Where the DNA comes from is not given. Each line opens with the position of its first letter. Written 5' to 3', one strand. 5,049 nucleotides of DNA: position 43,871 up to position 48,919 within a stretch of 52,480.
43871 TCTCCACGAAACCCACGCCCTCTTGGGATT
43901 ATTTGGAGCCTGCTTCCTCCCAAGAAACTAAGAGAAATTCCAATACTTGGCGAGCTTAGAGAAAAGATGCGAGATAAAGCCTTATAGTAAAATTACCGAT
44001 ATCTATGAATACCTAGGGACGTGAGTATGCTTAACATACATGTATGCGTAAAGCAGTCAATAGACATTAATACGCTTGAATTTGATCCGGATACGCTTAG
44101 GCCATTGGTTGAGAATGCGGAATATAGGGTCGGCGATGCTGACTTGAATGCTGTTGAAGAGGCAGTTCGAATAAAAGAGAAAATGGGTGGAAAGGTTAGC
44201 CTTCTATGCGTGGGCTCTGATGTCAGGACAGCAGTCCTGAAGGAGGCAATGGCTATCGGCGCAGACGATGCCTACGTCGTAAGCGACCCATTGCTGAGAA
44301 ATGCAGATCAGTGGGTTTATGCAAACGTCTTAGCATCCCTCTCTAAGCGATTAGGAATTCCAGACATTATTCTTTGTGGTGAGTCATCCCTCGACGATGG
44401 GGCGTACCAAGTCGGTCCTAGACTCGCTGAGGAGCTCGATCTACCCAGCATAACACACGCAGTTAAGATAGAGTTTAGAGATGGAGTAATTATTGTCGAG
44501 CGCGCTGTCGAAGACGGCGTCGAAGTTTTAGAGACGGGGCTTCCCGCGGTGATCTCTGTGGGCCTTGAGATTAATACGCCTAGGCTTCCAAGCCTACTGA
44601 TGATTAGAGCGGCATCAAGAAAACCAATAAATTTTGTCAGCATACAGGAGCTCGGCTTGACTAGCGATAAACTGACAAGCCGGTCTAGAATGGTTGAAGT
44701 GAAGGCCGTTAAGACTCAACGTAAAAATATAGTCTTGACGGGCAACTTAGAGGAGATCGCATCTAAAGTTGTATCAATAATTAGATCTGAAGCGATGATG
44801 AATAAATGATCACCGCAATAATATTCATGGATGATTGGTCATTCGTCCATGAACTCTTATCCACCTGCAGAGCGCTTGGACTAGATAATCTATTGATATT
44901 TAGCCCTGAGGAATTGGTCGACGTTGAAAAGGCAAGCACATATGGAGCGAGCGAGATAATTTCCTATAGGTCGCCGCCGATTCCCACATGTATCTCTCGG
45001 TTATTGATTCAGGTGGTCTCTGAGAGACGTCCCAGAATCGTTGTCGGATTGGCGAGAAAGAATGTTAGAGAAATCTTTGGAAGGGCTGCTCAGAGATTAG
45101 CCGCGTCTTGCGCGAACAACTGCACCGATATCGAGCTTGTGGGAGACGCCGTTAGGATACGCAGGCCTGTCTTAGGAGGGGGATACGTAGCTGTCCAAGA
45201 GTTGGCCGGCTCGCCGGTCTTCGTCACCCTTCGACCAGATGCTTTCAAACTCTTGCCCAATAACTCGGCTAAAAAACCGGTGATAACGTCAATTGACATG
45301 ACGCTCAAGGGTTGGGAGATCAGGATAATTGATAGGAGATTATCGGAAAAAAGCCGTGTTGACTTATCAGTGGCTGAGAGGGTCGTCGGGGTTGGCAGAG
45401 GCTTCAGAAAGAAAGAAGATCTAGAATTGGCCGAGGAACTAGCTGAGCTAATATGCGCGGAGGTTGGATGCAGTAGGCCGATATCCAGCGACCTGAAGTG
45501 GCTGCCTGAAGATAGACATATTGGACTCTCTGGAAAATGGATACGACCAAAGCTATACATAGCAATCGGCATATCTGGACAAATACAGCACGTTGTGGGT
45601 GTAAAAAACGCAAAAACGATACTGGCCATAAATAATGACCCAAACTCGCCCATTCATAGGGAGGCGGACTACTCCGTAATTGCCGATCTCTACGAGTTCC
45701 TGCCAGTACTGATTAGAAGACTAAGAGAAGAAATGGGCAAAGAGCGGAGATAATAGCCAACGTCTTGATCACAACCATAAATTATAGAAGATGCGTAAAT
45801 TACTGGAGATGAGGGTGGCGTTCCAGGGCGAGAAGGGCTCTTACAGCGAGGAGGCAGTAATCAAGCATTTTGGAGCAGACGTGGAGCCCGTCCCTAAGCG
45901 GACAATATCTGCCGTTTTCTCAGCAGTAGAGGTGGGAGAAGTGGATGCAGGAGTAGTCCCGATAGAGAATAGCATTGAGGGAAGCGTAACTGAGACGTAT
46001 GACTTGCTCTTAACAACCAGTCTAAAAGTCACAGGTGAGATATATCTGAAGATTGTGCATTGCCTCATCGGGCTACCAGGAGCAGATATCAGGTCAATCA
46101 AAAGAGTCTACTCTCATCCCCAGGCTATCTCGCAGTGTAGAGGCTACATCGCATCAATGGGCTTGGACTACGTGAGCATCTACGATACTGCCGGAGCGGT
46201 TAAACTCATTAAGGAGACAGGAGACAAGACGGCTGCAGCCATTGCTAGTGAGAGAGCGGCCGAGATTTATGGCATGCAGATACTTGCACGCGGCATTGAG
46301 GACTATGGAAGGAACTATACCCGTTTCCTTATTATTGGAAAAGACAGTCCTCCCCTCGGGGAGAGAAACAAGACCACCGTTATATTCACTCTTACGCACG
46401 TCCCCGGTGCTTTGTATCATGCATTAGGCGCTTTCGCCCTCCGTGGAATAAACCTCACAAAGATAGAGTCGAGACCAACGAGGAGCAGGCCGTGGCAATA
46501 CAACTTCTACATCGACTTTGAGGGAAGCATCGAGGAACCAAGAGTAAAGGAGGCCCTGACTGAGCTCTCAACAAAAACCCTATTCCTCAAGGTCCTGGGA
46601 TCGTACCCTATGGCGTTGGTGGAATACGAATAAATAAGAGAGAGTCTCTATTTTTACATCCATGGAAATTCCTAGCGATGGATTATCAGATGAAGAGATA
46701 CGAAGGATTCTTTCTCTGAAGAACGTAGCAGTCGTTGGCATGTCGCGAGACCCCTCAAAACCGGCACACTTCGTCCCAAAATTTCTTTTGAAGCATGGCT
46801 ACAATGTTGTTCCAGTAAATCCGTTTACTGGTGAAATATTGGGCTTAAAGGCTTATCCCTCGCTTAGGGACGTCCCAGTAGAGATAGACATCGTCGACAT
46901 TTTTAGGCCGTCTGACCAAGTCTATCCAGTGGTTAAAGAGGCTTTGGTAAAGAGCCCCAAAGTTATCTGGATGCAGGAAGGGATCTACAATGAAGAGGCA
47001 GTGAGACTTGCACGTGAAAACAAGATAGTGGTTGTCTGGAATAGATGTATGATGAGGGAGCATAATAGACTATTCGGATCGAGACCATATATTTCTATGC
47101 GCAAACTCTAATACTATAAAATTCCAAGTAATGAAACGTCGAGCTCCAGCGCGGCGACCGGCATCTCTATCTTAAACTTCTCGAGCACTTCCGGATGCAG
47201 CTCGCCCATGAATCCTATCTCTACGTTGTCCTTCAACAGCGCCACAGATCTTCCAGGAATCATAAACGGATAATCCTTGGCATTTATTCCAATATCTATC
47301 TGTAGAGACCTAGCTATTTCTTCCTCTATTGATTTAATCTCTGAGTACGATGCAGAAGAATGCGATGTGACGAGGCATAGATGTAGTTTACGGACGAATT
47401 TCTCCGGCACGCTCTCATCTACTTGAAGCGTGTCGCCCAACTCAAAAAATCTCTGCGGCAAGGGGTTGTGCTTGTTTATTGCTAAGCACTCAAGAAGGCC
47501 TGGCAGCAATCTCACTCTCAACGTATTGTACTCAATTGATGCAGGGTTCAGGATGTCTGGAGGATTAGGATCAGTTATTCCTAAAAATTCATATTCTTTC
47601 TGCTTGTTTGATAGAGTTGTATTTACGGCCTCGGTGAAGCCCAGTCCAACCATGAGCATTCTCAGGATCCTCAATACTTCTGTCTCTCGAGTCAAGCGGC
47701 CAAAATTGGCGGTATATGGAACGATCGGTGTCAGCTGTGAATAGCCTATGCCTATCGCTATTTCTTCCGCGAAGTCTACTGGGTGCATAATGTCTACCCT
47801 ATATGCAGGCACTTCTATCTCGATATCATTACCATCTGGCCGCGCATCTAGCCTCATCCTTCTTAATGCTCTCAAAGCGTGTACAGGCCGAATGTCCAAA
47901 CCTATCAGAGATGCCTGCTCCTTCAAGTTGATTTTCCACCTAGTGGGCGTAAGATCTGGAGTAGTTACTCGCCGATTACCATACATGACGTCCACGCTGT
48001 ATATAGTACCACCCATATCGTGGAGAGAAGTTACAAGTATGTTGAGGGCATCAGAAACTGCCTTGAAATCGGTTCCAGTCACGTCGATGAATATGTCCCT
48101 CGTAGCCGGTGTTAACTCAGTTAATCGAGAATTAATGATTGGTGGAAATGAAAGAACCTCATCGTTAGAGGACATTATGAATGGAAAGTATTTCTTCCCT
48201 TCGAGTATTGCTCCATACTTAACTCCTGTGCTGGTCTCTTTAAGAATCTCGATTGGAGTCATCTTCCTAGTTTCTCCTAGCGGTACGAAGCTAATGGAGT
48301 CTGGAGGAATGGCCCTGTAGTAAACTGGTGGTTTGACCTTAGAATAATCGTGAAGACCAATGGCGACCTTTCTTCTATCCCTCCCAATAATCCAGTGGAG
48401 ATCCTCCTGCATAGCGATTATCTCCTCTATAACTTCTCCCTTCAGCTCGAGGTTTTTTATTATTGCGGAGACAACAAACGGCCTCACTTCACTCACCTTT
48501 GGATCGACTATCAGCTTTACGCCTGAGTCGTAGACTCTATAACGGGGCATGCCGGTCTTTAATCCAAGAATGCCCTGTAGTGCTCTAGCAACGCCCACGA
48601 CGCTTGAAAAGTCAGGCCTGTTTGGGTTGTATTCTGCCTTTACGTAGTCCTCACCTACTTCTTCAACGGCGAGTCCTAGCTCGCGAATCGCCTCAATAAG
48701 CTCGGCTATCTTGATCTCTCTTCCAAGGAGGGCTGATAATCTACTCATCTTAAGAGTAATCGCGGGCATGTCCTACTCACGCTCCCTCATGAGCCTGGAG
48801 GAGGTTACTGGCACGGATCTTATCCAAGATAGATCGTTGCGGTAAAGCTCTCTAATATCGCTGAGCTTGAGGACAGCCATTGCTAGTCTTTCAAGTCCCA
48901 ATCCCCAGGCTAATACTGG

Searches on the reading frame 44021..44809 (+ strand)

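Call 52: search_protein_families(library=ncbifam, proteins=[window:44021-44809:+], max_evalue=0.00001)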
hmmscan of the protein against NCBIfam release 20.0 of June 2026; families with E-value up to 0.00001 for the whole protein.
window:44021-44809:+ (262 aa): 6 families
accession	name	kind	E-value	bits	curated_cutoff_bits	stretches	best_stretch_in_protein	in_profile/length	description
NF040731.1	flavo_sub_EftB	exception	7.4e-44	150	445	1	6-258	2-258/260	electron transfer flavoprotein subunit beta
NF008998.0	PRK12342.1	equivalog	8.6e-43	146.5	338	1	30-256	26-251/254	electron transfer flavoprotein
NF002888.0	PRK03359.1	subfamily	1.1e-35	123.2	219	1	9-253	9-251/256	putative electron transfer flavoprotein FixA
NF042971.1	AcrlCoAredClosAcrB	equivalog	2.4e-30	105.5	475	1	6-211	3-210/266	acryloyl-CoA reductase electron transfer subunit gamma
TIGR04503.1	mft_etfB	hypoth_equivalog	1.9e-20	73.4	200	1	22-232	15-235/290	mycofactocin-associated electron transfer flavoprotein beta subunit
NF042970.1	AcrlCoAredClosAcrA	equivalog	5.9e-06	25.6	600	0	32-139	16-118/360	acryloyl-CoA reductase electron transfer subunit beta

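Call 53: search_protein_families(library=pfam, proteins=[window:44021-44809:+], max_evalue=0.00001)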
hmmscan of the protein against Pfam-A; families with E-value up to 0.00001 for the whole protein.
window:44021-44809:+ (262 aa): 1 family
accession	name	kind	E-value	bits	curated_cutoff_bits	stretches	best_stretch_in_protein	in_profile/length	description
PF01012.27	ETF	-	2.4e-40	138.7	26.7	1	30-206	5-176/181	Electron transfer flavoprotein domain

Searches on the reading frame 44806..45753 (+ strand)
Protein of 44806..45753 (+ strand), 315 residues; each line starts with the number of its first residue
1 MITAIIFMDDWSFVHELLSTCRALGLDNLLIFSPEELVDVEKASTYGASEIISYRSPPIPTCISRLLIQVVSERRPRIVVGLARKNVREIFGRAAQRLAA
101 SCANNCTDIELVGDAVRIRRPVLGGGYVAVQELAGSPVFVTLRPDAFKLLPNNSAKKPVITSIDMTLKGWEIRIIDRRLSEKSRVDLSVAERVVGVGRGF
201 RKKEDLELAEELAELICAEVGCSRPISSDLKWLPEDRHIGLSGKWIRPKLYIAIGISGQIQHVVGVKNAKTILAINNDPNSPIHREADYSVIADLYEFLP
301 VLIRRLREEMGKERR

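Call 52: search_protein_families(library=ncbifam, proteins=[window:44806-45753:+], max_evalue=0.00001)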
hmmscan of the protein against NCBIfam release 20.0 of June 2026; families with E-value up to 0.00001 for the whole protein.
window:44806-45753:+ (315 aa): 5 families
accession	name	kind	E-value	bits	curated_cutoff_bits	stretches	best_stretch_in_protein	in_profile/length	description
NF008884.0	PRK11916.1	equivalog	5.2e-51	173.8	528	1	67-306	71-310/312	electron transfer flavoprotein subunit alpha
NF002889.0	PRK03363.1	equivalog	2.2e-41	142.2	549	1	6-305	9-310/313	electron transfer flavoprotein subunit alpha/FixB family protein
NF042970.1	AcrlCoAredClosAcrA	equivalog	4.7e-38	131.2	600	1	116-308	160-359/360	acryloyl-CoA reductase electron transfer subunit beta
NF038209.1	mft_etfA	equivalog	6.5e-31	107.8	240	1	83-306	78-302/303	mycofactocin-associated electron transfer flavoprotein alpha subunit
NF051845.1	EtFlavAlphaProt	equivalog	5.2e-21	75.1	600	1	182-308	279-401/406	electron transfer flavoprotein subunit alpha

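Call 53: search_protein_families(library=pfam, proteins=[window:44806-45753:+], max_evalue=0.00001)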
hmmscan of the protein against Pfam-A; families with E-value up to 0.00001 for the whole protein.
window:44806-45753:+ (315 aa): 2 families
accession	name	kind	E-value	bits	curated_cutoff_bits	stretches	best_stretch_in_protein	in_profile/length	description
PF00766.25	ETF_alpha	-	1.3e-30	105.6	27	1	186-267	1-81/81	Electron transfer flavoprotein FAD-binding domain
PF01012.27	ETF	-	7.3e-15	55.7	26.7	1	41-163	50-176/181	Electron transfer flavoprotein domain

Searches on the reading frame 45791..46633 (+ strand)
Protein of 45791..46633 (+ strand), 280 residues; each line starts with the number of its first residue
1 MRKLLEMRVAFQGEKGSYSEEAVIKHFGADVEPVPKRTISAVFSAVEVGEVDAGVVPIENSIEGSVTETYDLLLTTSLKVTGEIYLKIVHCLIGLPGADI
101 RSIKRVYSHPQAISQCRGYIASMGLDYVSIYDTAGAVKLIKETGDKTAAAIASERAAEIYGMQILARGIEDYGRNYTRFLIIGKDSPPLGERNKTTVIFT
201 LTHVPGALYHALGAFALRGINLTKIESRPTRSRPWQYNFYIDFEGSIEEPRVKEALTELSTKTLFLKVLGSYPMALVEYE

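Call 52: search_protein_families(library=ncbifam, proteins=[window:45791-46633:+], max_evalue=0.00001)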
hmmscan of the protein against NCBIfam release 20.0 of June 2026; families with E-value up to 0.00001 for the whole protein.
window:45791-46633:+ (280 aa): 4 families
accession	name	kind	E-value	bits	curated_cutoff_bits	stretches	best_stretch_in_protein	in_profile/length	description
NF008865.0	PRK11898.1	equivalog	3.5e-86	288.9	219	1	7-275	2-279/284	prephenate dehydratase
NF008866.0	PRK11899.1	equivalog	3.5e-79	266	359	1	7-275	6-276/283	prephenate dehydratase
NF007910.0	PRK10622.1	equivalog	3.3e-54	184.3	577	1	7-274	104-377/386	bifunctional chorismate mutase/prephenate dehydratase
TIGR01268.1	Phe4hydrox_tetr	equivalog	1.4e-09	37.2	704.8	1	191-263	13-84/436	phenylalanine 4-monooxygenase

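Call 53: search_protein_families(library=pfam, proteins=[window:45791-46633:+], max_evalue=0.00001)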
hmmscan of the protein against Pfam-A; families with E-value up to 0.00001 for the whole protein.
window:45791-46633:+ (280 aa): 2 families
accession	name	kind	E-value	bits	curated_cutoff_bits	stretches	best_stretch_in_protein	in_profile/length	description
PF00800.23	PDT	-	2.1e-68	230.1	25.2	1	9-186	1-180/181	Prephenate dehydratase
PF01842.31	ACT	-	1.2e-08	35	27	1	195-259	1-64/66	ACT domain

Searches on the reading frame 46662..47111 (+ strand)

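Call 53: search_protein_families(library=pfam, proteins=[window:46662-47111:+], max_evalue=0.00001)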
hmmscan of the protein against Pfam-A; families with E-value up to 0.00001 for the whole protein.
window:46662-47111:+ (149 aa): 2 families
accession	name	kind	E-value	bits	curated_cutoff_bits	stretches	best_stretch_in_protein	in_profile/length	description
PF13380.12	CoA_binding_2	-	1.6e-40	138.6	22.8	1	20-134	1-115/116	CoA binding domain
PF02629.25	CoA_binding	-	2.8e-07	31.6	22.3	1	20-103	4-92/97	CoA binding domain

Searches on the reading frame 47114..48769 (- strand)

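Call 9: search_protein_families(library=pfam, proteins=[window:47114-48769:-], max_evalue=0.00001)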
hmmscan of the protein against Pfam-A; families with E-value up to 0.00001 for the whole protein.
window:47114-48769:- (551 aa): 2 families
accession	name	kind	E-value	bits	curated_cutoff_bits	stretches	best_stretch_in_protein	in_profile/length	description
PF17759.6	tRNA_synthFbeta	-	2.9e-39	135.2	22.4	1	355-545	11-214/214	Phenylalanyl tRNA synthetase beta chain CLM domain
PF03484.21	B5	-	3e-21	75.8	28.6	1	280-343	3-67/67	tRNA synthetase B5 domain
